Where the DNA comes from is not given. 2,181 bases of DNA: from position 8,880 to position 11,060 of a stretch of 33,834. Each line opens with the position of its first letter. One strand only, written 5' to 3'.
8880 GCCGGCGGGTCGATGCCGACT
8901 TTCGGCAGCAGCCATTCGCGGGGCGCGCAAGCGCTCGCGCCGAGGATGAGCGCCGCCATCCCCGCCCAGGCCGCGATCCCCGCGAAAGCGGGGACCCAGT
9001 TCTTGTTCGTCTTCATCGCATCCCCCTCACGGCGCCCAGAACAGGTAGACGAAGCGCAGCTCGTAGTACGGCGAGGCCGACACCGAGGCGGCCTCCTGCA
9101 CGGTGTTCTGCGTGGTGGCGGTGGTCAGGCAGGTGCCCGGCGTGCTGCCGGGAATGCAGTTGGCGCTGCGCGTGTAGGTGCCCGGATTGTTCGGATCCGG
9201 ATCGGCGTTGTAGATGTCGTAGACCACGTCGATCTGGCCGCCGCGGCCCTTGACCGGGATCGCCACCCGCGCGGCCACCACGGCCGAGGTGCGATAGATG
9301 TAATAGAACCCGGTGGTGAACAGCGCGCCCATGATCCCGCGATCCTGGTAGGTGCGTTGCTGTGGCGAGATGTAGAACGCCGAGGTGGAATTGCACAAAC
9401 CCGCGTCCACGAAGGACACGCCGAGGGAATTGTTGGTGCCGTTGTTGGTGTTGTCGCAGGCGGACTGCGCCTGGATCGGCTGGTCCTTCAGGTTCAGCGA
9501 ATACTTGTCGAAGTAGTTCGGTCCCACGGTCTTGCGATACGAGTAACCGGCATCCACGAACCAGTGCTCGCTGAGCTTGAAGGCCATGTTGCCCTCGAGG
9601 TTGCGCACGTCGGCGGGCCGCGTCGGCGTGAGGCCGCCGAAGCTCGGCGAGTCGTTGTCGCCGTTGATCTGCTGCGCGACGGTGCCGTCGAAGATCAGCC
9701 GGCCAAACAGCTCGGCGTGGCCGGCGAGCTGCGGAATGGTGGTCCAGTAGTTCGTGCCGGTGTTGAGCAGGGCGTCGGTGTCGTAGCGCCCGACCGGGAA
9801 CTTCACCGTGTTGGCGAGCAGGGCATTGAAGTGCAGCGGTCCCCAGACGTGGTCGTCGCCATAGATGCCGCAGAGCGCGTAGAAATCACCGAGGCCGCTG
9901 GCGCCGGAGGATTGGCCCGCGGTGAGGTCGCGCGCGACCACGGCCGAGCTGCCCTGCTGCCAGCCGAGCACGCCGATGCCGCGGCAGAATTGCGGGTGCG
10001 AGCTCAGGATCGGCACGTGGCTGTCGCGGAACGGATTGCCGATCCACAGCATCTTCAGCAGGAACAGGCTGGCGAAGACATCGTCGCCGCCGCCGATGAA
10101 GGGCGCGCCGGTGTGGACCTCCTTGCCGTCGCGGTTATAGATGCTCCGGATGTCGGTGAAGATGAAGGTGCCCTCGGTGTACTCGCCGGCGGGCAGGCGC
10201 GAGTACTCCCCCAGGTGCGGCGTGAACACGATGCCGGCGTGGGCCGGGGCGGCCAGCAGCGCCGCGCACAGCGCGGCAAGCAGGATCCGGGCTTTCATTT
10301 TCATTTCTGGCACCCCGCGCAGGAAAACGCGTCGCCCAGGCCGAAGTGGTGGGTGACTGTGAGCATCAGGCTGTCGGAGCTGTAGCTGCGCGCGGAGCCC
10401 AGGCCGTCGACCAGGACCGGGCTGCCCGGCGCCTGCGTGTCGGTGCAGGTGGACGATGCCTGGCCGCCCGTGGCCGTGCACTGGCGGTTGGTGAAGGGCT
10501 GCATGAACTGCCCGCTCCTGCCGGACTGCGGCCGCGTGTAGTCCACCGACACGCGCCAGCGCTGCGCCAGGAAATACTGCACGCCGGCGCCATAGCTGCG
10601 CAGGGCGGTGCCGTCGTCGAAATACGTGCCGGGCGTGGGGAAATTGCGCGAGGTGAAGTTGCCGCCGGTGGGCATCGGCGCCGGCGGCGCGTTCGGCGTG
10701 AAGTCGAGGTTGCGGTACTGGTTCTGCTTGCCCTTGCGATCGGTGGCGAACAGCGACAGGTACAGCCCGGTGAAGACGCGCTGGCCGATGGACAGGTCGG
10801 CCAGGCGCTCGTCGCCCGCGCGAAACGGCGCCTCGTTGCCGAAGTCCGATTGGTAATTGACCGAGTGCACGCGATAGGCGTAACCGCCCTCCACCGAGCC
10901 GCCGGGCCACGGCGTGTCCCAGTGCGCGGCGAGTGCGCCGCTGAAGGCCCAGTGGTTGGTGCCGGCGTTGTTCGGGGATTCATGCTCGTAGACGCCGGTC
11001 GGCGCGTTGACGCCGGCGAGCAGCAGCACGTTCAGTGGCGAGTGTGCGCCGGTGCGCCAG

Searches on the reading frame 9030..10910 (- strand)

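Call 81: search_protein_families(library=pfam, proteins=[window:9030-10910:-], max_evalue=0.001)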
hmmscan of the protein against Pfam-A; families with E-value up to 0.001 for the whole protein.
window:9030-10910:- (627 aa): 1 family
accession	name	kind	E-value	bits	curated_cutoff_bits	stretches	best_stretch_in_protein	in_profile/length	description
PF13557.12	Phenol_MetA_deg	-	7.7e-10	39.7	22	1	329-461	62-185/242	Putative MetA-pathway of phenol degradation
